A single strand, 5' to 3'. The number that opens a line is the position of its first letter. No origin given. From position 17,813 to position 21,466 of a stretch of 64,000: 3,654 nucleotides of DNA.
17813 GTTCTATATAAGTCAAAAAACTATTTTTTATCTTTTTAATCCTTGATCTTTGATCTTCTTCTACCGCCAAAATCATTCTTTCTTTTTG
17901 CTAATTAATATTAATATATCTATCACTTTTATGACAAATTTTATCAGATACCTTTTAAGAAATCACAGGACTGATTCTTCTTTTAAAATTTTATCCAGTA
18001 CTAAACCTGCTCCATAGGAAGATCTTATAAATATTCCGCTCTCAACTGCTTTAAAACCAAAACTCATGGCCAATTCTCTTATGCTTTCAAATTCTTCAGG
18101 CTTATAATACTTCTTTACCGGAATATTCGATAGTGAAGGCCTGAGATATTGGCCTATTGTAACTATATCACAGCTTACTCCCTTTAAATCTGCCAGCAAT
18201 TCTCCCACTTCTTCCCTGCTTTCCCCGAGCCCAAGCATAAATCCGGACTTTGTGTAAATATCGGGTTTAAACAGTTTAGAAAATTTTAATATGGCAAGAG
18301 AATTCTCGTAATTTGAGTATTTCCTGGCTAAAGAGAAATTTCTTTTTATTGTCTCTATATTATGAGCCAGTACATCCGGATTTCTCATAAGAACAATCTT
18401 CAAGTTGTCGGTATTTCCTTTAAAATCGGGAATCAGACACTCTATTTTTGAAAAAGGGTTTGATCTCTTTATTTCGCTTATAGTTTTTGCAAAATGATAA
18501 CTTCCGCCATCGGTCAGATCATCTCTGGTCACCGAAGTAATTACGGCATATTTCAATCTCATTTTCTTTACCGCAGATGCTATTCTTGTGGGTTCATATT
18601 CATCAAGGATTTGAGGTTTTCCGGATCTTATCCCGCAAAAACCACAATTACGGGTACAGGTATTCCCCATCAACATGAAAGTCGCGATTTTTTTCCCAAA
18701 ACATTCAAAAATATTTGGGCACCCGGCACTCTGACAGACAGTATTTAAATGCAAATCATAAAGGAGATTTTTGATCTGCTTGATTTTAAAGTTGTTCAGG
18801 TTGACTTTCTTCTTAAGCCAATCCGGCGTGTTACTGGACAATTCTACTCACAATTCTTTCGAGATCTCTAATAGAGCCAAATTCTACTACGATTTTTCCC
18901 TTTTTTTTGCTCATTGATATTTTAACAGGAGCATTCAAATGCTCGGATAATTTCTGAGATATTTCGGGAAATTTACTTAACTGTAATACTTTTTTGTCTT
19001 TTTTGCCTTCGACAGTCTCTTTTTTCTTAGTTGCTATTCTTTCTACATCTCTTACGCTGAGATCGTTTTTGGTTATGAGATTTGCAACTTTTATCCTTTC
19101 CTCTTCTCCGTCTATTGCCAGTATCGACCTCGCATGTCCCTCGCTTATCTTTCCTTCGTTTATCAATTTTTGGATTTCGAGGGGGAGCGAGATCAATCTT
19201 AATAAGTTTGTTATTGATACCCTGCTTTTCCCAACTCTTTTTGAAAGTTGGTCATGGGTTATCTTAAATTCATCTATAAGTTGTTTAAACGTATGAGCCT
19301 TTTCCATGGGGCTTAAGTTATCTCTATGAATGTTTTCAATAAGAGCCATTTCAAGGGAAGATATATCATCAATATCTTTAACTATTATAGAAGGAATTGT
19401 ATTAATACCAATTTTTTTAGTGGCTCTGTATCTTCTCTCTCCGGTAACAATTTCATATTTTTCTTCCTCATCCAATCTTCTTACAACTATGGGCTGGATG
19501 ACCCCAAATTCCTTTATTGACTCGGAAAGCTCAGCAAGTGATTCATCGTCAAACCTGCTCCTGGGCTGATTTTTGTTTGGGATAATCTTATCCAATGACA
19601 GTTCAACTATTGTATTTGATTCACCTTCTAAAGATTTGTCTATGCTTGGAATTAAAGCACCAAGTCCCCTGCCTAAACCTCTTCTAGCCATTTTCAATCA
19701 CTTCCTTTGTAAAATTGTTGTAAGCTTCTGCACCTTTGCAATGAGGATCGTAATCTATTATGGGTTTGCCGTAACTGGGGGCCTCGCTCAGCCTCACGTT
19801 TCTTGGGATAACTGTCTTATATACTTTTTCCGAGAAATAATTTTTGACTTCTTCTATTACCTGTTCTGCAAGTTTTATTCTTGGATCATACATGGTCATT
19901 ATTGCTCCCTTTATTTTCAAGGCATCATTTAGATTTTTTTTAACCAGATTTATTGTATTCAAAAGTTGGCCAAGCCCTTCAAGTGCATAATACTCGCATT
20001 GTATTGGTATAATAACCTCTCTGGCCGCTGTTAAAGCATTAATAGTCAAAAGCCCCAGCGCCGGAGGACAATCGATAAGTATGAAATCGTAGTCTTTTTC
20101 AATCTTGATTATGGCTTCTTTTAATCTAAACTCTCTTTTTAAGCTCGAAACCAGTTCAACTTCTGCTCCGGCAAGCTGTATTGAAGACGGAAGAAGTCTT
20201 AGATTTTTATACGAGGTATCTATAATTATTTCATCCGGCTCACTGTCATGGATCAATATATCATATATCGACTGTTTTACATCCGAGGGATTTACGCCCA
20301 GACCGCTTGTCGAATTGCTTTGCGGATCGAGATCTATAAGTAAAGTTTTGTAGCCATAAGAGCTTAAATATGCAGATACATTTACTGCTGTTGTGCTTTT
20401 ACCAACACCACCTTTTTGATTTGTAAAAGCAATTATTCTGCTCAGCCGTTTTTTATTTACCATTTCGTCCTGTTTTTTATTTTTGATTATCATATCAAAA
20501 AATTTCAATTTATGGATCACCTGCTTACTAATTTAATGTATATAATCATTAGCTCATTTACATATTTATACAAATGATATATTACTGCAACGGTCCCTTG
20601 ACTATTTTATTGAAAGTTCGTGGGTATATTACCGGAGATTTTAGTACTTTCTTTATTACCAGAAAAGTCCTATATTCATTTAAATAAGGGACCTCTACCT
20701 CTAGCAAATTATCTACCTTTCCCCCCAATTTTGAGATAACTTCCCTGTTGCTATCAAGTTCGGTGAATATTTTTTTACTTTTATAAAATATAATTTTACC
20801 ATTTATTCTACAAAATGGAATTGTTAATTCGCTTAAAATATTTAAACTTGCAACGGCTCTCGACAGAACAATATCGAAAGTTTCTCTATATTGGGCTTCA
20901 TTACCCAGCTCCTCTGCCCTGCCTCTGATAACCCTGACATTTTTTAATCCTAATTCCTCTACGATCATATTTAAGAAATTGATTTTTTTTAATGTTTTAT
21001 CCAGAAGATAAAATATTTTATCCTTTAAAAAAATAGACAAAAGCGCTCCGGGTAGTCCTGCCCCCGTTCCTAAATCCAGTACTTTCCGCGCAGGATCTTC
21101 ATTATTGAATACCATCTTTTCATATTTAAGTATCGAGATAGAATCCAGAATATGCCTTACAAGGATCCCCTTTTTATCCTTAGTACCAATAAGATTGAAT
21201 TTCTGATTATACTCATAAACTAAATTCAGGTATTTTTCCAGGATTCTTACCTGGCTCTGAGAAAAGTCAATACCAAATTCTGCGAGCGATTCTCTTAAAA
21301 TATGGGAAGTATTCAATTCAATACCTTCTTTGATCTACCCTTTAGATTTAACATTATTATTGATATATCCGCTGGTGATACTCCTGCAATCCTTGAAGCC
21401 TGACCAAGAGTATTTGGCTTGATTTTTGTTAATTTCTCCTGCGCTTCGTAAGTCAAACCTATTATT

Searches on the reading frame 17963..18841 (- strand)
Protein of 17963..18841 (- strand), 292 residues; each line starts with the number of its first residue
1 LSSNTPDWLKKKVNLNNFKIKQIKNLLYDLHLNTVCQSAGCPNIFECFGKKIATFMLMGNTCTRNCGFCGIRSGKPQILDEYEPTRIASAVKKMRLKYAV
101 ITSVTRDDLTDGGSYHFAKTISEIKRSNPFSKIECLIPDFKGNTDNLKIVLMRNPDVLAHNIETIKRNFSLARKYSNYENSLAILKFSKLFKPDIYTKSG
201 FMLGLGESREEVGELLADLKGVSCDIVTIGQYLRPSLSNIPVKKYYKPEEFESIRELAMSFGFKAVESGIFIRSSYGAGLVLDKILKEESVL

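Call 4: search_protein_families(library=ncbifam, proteins=[window:17963-18841:-])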
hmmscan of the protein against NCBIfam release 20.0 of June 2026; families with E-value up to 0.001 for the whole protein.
window:17963-18841:- (292 aa): 6 families
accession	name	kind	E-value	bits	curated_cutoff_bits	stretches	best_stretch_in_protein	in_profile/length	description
NF004019.1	PRK05481.1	subfamily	1.7e-114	381.9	203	1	6-286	2-281/286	lipoyl synthase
NF009544.0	PRK12928.1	subfamily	1.7e-111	372.3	210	1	4-281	19-296/300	lipoyl synthase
NF053790.1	LplA_LipA_fuse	exception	6.8e-106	355.2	800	1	4-278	332-603/606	bifunctional lipoate--protein ligase/lipoyl synthase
TIGR00510.1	lipA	equivalog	3.1e-95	319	310.25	1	4-284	16-296/302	lipoyl synthase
TIGR00433.2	bioB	equivalog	4.9e-07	29.3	225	1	60-259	49-246/307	biotin synthase BioB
NF053743.1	LipS2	equivalog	0.0004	19.9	270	0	53-225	24-196/292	LipS2 family lipoyl synthase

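Call 5: search_protein_families(library=pfam, proteins=[window:17963-18841:-])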
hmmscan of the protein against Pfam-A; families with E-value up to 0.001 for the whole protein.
window:17963-18841:- (292 aa): 2 families
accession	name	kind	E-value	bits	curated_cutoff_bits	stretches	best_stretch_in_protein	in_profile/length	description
PF04055.27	Radical_SAM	-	4.4e-13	50.2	29.5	1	58-218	3-165/166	Radical SAM superfamily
PF16881.10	LIAS_N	-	0.0006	20.7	27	0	5-41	61-96/96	N-terminal domain of lipoyl synthase of Radical_SAM family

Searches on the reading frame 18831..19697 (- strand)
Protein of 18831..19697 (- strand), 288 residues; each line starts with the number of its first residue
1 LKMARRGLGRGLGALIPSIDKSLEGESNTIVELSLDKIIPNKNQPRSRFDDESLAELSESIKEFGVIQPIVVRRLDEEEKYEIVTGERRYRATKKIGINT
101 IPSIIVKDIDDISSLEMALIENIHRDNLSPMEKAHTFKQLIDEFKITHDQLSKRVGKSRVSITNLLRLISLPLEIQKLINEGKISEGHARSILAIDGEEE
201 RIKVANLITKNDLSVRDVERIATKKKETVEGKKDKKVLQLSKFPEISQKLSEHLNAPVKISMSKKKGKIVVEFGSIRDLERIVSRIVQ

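Call 4: search_protein_families(library=ncbifam, proteins=[window:18831-19697:-])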
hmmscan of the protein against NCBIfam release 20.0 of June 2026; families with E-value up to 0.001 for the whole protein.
window:18831-19697:- (288 aa): 7 families
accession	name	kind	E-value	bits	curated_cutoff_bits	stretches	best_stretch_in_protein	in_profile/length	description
TIGR04285.1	nucleoid_noc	exception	2.1e-66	223.9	315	1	30-237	2-206/255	nucleoid occlusion protein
TIGR00180.1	parB_part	domain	1.8e-56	190.9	58.45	1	29-208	4-185/186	ParB/RepB/Spo0J family partition protein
TIGR03734.1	PRTRC_parB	hypoth_equivalog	6.2e-32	110.8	278.6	1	43-224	6-188/555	PRTRC system ParB family protein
TIGR03454.1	partition_RepB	equivalog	6.3e-17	62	201.5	1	26-210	60-232/325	plasmid partitioning protein RepB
NF010406.0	PRK13832.1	subfamily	1.7e-11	43.4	640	1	41-204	15-178/578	plasmid partitioning protein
NF053625.1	SerKinSerKArch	equivalog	5.3e-08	32.3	380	1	43-111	24-93/244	ADP-dependent L-serine kinase SerK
NF010440.0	PRK13866.1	equivalog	3.6e-07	29.6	522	1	51-142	87-177/336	plasmid partitioning protein RepB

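Call 5: search_protein_families(library=pfam, proteins=[window:18831-19697:-])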
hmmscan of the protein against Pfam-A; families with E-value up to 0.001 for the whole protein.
window:18831-19697:- (288 aa): 4 families
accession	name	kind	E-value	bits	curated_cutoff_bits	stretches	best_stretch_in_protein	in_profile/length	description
PF02195.25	ParB_N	-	5.4e-34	116.6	26.3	1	30-124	3-95/95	ParB N-terminal domain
PF17762.8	HTH_ParB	-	2e-33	115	22.6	1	127-226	2-101/102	ParB HTH domain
PF23552.2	ParB_C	-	7.5e-09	35.3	23.8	1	247-286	9-49/50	ParB dimerisation domain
PF23433.1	DUF7119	-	7.4e-06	26.3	30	1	163-228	65-129/141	Family of unknown function (DUF7119)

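Call 15: search_solved_structures(query=window:18831-19697:-, show_alignments=3)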
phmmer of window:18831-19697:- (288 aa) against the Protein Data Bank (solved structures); distinct sequences matched with E-value up to 0.001: 15.
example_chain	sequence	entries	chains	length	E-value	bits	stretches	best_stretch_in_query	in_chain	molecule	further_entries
7bnk_A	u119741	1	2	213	4.5e-51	177.3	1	30-234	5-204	ParB family protein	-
7o0n_A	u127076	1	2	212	3.2e-50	174.5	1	30-234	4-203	ParB family protein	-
7bnr_A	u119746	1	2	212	3.4e-50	174.4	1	30-234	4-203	ParB family protein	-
4umk_A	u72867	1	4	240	9.3e-48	166.4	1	6-225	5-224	PROBABLE CHROMOSOME-PARTITIONING PROTEIN PARB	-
1vz0_A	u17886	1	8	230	4.9e-47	164.1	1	5-231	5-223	Chromosome-partitioning protein Spo0J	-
6t1f_A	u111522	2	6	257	4.5e-46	160.9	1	2-233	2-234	Chromosome-partitioning protein ParB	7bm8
6sdk_A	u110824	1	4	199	9.2e-46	159.9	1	29-222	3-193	Stage 0 sporulation protein J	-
7ol9_A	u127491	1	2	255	3.5e-43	151.5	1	27-232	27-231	Nucleoid occlusion protein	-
7ng0_A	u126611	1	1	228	7.9e-42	147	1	33-236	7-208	Nucleoid occlusion protein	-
7nfu_A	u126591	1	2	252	1.4e-41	146.2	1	29-236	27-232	Nucleoid occlusion protein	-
6s6h_A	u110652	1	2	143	8.4e-19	71.6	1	113-233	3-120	Chromosome-partitioning protein ParB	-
8qa8_A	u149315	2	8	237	7.1e-18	68.5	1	24-186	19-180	Transcriptional repressor protein KorB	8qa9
6y93_A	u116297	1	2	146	1.1e-17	68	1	116-232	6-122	Nucleoid occlusion protein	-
1r71_A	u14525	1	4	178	1.6e-05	28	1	89-186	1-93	Transcriptional repressor protein korB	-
6ky4_A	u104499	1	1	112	9.8e-05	25.5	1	17-109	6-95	Sulfiredoxin, chloroplastic/mitochondrial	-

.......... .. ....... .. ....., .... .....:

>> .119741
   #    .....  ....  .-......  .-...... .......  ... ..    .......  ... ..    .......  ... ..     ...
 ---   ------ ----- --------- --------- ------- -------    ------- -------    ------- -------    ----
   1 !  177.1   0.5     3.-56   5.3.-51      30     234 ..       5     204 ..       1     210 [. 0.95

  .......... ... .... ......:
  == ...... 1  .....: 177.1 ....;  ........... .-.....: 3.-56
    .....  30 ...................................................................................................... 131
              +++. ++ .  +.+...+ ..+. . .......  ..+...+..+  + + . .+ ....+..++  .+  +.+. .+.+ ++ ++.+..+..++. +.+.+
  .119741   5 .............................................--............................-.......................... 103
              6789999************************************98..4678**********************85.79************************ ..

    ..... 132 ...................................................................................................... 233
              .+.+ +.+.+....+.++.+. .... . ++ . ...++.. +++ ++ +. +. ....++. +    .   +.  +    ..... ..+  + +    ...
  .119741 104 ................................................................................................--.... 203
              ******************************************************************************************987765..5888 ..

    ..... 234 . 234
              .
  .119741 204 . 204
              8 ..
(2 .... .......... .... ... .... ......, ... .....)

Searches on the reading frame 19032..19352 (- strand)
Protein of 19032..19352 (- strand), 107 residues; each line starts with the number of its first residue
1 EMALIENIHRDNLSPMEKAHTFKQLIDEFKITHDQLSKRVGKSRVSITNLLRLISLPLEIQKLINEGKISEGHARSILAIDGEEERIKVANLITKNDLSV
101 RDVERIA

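Call 32: search_solved_structures(query=window:19032-19352:-, show_alignments=5, max_evalue=0.00001)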
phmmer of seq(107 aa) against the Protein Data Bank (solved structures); distinct sequences matched with E-value up to 0.00001: 12.
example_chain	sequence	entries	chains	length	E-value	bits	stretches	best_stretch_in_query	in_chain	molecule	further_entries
7bnr_A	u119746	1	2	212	7e-26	93.6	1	1-106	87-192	ParB family protein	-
7o0n_A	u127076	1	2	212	8.8e-26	93.3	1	1-106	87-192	ParB family protein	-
7bnk_A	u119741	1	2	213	8.8e-26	93.3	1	1-106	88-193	ParB family protein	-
4umk_A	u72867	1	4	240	8.3e-22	80.6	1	1-106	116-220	PROBABLE CHROMOSOME-PARTITIONING PROTEIN PARB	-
6sdk_A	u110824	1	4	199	3.6e-21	78.6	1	1-106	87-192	Stage 0 sporulation protein J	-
1vz0_A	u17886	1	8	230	1.5e-18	70.2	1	1-105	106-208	Chromosome-partitioning protein Spo0J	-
7ng0_A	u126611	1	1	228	8.2e-18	67.8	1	2-104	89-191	Nucleoid occlusion protein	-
7nfu_A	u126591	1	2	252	9.5e-18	67.6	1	2-104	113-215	Nucleoid occlusion protein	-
6y93_A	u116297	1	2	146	1.4e-17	67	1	2-104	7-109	Nucleoid occlusion protein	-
6s6h_A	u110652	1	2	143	4.1e-17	65.6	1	1-107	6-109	Chromosome-partitioning protein ParB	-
7ol9_A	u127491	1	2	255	5.2e-17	65.2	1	2-104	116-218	Nucleoid occlusion protein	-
6t1f_A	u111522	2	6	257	1.6e-16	63.7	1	1-107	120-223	Chromosome-partitioning protein ParB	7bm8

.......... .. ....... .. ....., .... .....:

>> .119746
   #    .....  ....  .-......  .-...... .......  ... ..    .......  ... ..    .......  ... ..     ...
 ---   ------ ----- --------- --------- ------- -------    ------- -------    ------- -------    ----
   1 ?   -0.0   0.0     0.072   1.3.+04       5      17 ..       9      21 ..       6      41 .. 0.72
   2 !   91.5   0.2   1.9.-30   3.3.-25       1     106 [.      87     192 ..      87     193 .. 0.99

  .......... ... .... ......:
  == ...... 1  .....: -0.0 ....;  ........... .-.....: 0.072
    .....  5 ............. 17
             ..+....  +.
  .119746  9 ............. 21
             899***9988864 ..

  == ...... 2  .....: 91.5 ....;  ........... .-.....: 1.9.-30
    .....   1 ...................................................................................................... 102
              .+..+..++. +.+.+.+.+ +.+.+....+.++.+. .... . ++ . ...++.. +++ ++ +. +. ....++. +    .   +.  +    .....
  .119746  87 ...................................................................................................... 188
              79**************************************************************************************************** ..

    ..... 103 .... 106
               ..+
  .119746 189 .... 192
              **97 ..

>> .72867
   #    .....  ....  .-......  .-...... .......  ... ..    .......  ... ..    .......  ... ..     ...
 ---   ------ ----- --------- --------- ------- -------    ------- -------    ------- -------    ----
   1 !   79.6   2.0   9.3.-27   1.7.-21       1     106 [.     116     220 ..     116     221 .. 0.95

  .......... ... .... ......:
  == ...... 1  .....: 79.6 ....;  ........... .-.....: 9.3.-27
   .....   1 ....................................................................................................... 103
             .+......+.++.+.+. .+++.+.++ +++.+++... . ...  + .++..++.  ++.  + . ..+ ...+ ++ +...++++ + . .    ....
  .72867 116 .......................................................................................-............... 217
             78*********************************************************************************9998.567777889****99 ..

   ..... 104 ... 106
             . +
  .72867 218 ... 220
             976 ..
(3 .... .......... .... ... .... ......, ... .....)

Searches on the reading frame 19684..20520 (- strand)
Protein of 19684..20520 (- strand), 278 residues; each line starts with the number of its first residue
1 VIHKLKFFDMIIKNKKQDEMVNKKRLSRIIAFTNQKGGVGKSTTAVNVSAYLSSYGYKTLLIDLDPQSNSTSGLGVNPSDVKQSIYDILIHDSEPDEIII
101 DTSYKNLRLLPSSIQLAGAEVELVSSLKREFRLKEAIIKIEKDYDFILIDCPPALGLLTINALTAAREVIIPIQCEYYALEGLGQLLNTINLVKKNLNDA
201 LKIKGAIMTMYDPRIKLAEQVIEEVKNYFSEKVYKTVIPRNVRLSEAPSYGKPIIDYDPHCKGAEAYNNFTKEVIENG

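Call 4: search_protein_families(library=ncbifam, proteins=[window:19684-20520:-])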
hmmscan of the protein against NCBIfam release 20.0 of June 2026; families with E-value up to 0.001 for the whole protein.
window:19684-20520:- (278 aa): 29 families (the best 25 are shown)
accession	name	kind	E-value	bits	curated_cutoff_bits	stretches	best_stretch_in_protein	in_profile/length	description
TIGR03453.1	partition_RepA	equivalog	8.3e-34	117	348.45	1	14-247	88-343/387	plasmid partitioning protein RepA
NF041546.1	ParA_partition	equivalog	2.8e-29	102.1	180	2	124-273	58-203/203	ParA family partition ATPase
NF041283.1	PrgP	equivalog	6e-26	91.4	400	1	27-257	2-241/297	ParA superfamily DNA segregation protein PrgP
TIGR01969.1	minD_arch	subfamily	6.5e-25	87.7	201.75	1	28-275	1-231/251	cell division ATPase MinD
NF010443.0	PRK13869.1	subfamily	6.1e-24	84.5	446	1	28-245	122-358/405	plasmid-partitioning protein RepA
TIGR01968.1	minD_bact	equivalog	4.1e-19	69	212.9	1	28-274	2-236/261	septum site-determining protein MinD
TIGR03371.1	cellulose_yhjQ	equivalog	1.4e-15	57.4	157.85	1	29-270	3-237/246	cellulose biosynthesis protein BcsQ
TIGR01007.1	eps_fam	subfamily_domain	2e-15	56.9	108.05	1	27-159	17-142/204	polysaccharide biosynthesis tyrosine autokinase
NF010259.0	PRK13705.1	equivalog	3.8e-14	52.4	725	1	24-197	103-288/388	plasmid-partitioning protein SopA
TIGR01287.1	nifH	equivalog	4.5e-14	52.4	394.35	1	35-277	7-247/275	nitrogenase iron protein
NF033200.1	F430_CfbC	exception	1.5e-13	50.7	402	1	35-277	7-241/260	Ni-sirohydrochlorin a,c-diamide reductive cyclase ATP-dependent reductase subunit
NF009701.0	PRK13230.1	subfamily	2.3e-11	43.2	350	1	35-106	8-76/291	nitrogenase reductase-like protein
TIGR03018.1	pepcterm_TyrKin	hypoth_equivalog_domain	2.4e-10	40.1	230.65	1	13-166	24-171/207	XrtA-associated tyrosine autokinase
NF008079.0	PRK10818.1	equivalog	2.9e-10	39.9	508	1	27-271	2-243/270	septum site-determining protein MinD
NF009702.0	PRK13231.1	equivalog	3.6e-10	39.4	427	1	35-277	9-241/264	nitrogenase reductase-like protein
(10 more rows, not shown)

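Call 5: search_protein_families(library=pfam, proteins=[window:19684-20520:-])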
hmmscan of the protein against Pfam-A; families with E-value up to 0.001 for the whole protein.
window:19684-20520:- (278 aa): 7 families
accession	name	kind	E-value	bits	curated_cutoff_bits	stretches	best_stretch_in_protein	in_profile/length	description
PF13614.12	AAA_31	-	1.3e-68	230.9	27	1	28-203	2-177/177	AAA domain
PF01656.29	CbiA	-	7.5e-29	100.7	25.4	1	30-254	1-125/125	CobQ/CobB/MinD/ParA nucleotide binding domain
PF09140.17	MipZ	-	4.5e-13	49.6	20.7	2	29-70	2-43/262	ATPase MipZ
PF00142.24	Fer4_NifH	-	6.6e-12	45.9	25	1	35-277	7-247/271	4Fe-4S iron sulfur cluster binding proteins, NifH/frxC family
PF10609.15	ParA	-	6e-10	39.4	27.1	1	27-180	3-150/246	NUBPL iron-transfer P-loop NTPase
PF02374.21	ArsA_ATPase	-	9e-08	32.1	24.3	1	30-69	4-42/305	Anion-transporting ATPase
PF06564.18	CBP_BcsQ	-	9.4e-08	32.3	21.3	1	29-267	3-226/234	Cellulose biosynthesis protein BcsQ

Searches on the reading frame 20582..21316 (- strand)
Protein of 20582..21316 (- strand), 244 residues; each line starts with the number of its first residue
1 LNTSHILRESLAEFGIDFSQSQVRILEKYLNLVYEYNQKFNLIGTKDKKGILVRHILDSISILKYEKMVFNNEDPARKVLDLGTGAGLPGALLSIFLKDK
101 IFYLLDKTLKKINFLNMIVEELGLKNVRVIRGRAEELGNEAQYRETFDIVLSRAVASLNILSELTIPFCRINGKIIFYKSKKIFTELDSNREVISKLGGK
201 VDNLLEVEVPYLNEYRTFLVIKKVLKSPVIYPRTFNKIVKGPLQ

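Call 4: search_protein_families(library=ncbifam, proteins=[window:20582-21316:-])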
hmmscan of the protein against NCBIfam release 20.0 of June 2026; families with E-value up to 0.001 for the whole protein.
window:20582-21316:- (244 aa): 1 family
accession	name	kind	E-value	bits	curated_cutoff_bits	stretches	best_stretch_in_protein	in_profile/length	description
TIGR00138.1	rsmG_gidB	equivalog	7.4e-48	162.6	99.5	1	26-208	1-173/183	16S rRNA (guanine(527)-N(7))-methyltransferase RsmG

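Call 5: search_protein_families(library=pfam, proteins=[window:20582-21316:-])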
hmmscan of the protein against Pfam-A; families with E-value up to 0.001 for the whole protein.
window:20582-21316:- (244 aa): 3 families
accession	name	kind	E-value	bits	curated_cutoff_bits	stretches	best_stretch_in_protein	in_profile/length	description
PF02527.21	GidB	-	8.5e-48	162.6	27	1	24-206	3-175/184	rRNA small subunit methyltransferase G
PF13847.12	Methyltransf_31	-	6.8e-10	39.2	27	1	75-156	3-84/145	Methyltransferase domain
PF13649.12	Methyltransf_25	-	0.00035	21.6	27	0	79-154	1-72/97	Methyltransferase domain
